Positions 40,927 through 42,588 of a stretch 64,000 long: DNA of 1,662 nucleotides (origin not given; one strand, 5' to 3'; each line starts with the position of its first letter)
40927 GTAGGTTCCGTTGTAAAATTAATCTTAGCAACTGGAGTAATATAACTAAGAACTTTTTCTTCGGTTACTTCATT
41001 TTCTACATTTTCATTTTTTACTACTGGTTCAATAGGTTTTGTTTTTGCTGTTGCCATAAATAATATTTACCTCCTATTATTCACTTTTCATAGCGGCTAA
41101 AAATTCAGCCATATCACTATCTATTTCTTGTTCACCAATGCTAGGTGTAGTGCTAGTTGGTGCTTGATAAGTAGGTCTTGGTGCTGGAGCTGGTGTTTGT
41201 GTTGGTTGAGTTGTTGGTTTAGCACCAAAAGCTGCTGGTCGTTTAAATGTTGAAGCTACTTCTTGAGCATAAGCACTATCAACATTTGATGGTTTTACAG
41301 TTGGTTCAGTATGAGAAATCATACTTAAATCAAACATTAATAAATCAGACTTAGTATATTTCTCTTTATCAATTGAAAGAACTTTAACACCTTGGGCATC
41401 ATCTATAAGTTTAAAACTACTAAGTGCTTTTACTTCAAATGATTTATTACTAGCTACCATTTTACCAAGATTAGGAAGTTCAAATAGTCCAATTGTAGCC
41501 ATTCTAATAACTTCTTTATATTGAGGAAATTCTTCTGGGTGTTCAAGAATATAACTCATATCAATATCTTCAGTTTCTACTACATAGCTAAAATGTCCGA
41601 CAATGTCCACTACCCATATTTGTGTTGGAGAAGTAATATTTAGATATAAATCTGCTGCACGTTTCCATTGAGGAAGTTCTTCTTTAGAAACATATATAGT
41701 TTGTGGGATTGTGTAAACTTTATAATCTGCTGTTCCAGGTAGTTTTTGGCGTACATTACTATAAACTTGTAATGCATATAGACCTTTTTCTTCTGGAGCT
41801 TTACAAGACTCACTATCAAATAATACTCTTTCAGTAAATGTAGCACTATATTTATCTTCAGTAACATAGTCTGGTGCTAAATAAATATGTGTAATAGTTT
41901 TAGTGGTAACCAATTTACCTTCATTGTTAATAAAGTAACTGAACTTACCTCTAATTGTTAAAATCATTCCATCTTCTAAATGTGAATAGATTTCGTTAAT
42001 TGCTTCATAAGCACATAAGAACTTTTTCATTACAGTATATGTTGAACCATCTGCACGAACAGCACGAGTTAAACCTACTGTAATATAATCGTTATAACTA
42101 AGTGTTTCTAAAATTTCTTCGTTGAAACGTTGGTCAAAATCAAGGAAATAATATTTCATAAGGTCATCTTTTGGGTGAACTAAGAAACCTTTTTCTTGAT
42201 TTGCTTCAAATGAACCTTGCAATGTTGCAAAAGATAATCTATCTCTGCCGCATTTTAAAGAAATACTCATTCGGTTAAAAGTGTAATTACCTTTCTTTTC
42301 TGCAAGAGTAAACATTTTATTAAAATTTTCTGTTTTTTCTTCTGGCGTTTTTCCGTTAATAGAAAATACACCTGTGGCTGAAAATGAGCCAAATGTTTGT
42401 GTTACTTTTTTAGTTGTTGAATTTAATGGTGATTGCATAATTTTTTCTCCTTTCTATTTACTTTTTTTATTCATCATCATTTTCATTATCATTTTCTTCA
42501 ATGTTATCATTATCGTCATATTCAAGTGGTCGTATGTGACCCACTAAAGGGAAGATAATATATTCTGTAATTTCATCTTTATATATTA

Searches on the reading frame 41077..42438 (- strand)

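Call 11: search_protein_families(library=phrogs, proteins=[window:41077-42438:-], max_evalue=0.00001)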
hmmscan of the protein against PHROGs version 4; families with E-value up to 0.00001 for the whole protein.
window:41077-42438:- (453 aa): 1 family
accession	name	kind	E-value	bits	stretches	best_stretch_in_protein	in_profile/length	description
phrog_2367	-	unknown function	3.4e-08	34.2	1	24-225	15-174/326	-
